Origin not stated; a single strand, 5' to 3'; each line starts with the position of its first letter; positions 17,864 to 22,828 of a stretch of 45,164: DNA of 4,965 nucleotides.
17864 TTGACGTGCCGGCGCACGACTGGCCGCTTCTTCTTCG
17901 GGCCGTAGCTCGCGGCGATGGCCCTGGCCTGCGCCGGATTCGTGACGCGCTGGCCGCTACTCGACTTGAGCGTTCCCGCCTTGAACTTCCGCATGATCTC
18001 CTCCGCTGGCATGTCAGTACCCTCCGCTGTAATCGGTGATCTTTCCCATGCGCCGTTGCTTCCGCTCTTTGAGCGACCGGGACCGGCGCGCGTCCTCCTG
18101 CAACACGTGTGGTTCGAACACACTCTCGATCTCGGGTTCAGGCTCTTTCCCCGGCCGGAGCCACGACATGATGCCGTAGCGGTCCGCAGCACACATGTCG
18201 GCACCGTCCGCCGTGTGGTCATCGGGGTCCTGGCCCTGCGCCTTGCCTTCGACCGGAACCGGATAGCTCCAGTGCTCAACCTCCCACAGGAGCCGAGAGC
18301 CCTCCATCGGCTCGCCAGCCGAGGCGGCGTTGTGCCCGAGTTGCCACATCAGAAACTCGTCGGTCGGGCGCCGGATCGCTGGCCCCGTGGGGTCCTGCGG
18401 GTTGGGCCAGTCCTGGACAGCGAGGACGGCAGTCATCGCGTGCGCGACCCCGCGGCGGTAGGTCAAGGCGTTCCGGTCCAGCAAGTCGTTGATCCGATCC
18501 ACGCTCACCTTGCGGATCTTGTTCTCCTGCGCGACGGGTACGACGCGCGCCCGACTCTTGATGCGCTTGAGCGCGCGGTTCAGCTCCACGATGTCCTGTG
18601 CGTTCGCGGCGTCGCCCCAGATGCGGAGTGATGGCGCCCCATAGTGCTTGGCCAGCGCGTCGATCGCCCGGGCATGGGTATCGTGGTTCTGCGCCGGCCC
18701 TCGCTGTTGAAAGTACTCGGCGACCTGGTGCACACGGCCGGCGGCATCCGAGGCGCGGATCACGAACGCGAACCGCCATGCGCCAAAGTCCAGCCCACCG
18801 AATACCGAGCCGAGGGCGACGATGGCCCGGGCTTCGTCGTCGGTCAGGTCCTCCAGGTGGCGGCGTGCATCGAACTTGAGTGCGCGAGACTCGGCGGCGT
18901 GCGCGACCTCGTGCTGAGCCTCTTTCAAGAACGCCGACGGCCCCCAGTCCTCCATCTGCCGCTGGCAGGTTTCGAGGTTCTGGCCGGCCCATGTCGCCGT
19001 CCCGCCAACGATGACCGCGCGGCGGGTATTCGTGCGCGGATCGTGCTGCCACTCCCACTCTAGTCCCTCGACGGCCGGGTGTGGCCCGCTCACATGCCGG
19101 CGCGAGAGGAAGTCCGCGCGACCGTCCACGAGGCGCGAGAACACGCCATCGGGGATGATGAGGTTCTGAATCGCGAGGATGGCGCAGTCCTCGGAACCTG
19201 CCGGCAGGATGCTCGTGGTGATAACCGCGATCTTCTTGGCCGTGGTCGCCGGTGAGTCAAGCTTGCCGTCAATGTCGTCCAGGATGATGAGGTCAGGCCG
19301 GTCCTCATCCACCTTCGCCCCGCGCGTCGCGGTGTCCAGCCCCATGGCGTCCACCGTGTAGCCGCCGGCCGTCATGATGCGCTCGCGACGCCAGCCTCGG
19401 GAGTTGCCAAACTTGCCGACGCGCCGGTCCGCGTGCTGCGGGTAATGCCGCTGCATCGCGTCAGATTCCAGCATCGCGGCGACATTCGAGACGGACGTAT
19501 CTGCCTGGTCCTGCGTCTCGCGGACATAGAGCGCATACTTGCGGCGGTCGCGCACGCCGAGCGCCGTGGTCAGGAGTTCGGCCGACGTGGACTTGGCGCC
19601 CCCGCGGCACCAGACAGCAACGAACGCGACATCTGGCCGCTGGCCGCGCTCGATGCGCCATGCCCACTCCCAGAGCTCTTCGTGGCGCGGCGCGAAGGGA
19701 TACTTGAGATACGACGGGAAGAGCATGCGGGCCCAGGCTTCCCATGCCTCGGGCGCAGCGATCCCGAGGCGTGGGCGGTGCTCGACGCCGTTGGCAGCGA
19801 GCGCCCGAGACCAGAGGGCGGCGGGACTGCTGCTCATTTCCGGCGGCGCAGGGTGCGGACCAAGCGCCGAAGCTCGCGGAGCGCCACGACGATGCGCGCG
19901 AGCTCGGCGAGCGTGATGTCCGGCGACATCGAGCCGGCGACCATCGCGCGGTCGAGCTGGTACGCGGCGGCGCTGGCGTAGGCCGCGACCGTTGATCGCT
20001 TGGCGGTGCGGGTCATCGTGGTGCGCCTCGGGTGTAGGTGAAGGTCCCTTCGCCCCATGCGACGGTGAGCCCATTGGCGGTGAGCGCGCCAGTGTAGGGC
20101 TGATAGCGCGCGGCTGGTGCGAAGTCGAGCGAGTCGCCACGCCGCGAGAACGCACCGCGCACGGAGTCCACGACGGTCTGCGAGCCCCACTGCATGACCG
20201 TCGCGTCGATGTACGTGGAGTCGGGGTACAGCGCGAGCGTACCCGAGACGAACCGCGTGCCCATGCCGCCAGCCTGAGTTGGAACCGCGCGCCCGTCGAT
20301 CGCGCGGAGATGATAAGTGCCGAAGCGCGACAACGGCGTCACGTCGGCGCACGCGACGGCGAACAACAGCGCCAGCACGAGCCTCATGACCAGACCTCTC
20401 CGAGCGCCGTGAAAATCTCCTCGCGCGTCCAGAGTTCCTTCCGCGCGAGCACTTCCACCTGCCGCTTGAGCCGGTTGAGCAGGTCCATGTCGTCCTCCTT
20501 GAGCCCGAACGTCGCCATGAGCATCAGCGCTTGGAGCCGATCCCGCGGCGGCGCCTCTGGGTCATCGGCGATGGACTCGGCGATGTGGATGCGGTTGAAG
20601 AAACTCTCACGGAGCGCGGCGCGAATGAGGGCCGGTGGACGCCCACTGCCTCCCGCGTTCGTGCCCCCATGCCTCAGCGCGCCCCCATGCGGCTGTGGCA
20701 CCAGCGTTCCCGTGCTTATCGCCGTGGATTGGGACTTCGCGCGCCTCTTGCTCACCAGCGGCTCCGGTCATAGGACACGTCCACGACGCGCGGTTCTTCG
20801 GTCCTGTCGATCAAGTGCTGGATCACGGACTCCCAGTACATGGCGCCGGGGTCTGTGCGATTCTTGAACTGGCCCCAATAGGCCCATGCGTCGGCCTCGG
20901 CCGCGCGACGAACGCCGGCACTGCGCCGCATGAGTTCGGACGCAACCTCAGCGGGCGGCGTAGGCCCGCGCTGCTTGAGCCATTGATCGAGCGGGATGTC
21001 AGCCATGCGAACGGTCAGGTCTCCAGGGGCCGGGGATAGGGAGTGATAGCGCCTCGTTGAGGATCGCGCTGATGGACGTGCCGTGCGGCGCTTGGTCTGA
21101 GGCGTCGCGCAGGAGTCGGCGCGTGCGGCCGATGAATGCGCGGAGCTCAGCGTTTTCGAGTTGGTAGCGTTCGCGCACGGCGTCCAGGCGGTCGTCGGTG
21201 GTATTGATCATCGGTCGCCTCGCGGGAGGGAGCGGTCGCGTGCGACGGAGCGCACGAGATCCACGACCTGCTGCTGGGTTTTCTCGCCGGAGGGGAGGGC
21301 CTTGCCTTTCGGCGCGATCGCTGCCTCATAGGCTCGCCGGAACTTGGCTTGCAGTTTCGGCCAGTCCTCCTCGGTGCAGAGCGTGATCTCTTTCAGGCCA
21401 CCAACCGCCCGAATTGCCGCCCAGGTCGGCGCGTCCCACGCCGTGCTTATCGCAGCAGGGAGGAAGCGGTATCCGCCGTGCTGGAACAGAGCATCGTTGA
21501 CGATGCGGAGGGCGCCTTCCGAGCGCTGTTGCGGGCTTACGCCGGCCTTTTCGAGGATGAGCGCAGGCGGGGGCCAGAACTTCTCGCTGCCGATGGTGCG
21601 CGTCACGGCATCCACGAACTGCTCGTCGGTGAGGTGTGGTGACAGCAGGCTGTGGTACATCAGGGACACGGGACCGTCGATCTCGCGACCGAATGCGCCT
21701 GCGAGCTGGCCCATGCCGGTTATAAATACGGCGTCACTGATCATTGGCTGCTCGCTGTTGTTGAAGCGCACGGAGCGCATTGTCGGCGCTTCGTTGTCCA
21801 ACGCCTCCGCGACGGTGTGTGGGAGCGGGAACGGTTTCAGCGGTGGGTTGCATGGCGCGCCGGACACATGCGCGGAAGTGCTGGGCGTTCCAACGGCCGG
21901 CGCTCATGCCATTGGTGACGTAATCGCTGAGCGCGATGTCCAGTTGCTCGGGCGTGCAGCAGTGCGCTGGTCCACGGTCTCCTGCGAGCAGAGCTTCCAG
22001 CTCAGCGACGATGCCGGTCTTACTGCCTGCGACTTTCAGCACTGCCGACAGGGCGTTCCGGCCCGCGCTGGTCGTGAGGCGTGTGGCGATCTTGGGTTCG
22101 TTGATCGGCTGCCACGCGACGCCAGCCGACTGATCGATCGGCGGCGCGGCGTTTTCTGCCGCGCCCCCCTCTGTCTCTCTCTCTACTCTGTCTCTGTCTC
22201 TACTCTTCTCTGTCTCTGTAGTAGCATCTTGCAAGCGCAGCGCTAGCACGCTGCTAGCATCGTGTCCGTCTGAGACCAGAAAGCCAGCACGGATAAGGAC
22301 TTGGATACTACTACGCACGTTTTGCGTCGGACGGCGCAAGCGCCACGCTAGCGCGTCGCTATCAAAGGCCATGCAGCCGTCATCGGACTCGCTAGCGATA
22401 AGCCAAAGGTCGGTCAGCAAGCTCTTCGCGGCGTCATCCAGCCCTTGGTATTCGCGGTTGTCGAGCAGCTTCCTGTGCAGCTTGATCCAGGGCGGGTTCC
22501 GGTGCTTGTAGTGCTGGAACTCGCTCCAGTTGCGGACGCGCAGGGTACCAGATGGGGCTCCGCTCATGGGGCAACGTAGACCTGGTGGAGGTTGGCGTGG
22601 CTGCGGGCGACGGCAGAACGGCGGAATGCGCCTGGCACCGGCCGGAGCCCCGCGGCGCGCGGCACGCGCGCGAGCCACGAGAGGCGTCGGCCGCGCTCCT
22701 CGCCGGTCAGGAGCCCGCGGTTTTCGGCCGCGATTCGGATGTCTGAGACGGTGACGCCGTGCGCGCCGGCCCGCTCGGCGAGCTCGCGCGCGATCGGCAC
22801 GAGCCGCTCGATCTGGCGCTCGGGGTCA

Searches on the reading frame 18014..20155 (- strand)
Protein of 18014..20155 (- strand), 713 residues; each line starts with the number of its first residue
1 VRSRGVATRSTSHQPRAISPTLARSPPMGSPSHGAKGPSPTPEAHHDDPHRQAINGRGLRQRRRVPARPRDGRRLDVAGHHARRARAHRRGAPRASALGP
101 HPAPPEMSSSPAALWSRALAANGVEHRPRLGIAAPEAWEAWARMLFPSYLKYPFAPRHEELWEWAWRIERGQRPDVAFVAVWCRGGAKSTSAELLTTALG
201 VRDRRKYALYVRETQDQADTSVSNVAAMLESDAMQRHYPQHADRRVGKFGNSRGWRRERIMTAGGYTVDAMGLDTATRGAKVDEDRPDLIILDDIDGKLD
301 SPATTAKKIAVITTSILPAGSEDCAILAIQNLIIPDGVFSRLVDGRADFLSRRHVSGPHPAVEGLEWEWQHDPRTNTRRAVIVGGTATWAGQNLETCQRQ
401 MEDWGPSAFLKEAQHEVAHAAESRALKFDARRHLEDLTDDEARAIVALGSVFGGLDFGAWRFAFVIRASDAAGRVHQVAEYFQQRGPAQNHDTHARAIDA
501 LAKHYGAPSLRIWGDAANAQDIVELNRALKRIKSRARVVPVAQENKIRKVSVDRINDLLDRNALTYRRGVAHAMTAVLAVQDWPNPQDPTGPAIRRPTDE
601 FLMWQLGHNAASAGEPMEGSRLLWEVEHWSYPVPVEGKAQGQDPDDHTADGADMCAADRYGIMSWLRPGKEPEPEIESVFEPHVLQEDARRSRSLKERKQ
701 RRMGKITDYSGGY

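Call 9: search_protein_families(library=phrogs, proteins=[window:18014-20155:-], max_evalue=0.001)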
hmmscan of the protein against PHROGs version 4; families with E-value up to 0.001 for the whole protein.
window:18014-20155:- (713 aa): 2 families
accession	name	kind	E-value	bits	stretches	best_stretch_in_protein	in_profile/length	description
phrog_38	-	head and packaging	7.2e-21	75.5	1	105-415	251-518/760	terminase large subunit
phrog_14112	-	unknown function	0.00048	20.7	1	153-297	81-222/247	-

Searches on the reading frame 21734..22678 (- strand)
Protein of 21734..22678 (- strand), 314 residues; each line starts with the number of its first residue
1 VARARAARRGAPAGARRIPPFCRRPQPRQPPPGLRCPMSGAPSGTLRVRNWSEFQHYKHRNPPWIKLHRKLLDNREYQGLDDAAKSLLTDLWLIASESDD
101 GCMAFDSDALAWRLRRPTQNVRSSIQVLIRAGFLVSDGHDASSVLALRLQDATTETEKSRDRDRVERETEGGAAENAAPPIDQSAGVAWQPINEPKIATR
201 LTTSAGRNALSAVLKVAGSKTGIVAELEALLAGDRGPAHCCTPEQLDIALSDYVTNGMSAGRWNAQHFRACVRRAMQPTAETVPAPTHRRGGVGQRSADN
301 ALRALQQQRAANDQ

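Call 10: search_protein_families(library=phrogs, proteins=[window:21734-22678:-], max_evalue=0.001)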
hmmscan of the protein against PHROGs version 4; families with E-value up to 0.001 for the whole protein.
window:21734-22678:- (314 aa): 2 families
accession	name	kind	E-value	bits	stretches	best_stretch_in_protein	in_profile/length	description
phrog_26426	-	DNA, RNA and nucleotide metabolism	2.1e-20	74.3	1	47-197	4-150/272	replication protein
phrog_186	-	DNA, RNA and nucleotide metabolism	4.4e-06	27.6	1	61-137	19-95/308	DnaD-like helicase loader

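Call 104: search_protein_families(library=pfam, proteins=[window:21737-22678:-], max_evalue=0.001)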
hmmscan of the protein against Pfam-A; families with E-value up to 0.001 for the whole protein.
window:21737-22678:- (314 aa): 0 families
